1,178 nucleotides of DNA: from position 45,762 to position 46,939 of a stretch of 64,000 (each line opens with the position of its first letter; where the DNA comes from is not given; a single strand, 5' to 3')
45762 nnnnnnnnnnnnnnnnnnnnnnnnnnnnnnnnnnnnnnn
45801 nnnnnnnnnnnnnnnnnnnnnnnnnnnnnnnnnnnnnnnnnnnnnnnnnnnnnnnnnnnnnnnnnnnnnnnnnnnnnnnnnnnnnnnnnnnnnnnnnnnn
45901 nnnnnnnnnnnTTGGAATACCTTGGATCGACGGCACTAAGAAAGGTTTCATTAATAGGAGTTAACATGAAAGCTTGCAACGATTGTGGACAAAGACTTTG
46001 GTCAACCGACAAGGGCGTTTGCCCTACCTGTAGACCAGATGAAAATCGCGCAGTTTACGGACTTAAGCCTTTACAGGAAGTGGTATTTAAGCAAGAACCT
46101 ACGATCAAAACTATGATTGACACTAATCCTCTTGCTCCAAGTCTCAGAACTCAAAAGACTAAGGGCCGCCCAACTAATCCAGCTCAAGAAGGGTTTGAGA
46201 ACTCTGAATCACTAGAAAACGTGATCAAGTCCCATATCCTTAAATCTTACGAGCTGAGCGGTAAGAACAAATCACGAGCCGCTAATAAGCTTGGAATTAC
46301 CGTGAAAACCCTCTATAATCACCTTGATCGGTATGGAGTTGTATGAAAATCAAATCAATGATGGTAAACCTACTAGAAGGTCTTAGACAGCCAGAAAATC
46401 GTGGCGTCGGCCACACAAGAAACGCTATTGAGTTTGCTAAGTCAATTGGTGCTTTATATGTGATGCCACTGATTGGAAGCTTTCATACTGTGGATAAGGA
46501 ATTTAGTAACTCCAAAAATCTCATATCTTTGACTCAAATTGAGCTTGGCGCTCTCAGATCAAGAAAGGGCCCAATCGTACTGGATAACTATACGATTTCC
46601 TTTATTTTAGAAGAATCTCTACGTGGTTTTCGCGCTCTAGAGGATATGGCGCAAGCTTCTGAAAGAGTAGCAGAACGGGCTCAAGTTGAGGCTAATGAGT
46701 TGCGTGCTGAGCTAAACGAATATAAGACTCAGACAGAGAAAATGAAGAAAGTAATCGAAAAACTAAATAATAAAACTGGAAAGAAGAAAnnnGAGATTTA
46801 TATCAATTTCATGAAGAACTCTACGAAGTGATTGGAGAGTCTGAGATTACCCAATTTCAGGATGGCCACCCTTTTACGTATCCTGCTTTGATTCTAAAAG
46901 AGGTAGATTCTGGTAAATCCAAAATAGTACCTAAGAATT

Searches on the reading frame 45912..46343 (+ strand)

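Call 22: search_protein_families(library=pfam, proteins=[window:45912-46343:+], max_evalue=0.01)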
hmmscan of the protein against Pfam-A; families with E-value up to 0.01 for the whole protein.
window:45912-46343:+ (144 aa): 4 families
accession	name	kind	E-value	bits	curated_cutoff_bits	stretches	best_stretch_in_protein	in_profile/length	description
PF02954.25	HTH_8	-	3.5e-05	23.9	22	1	119-141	20-42/42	Bacterial regulatory protein, Fis family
PF13518.12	HTH_28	-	0.003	18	25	1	115-141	10-36/52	Helix-turn-helix domain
PF13556.12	HTH_30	-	0.0047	17.1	27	1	109-140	4-35/59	PucR C-terminal helix-turn-helix domain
PF13551.12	HTH_29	-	0.0081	16.7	28.1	0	114-141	10-36/64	Winged helix-turn helix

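Call 23: search_protein_families(library=phrogs, proteins=[window:45912-46343:+], max_evalue=0.001)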
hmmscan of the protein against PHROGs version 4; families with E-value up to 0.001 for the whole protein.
window:45912-46343:+ (144 aa): 0 families

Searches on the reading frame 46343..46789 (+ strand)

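Call 22: search_protein_families(library=pfam, proteins=[window:46343-46789:+], max_evalue=0.01)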
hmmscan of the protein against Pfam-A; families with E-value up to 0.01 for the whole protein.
window:46343-46789:+ (149 aa): 1 family
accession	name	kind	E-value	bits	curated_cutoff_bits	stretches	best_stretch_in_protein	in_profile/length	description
PF25762.1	HAUS1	-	0.0021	18.4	40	1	96-144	25-73/236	HAUS augmin-like complex subunit 1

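Call 23: search_protein_families(library=phrogs, proteins=[window:46343-46789:+], max_evalue=0.001)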
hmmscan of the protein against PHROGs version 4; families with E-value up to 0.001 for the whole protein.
window:46343-46789:+ (149 aa): 0 families
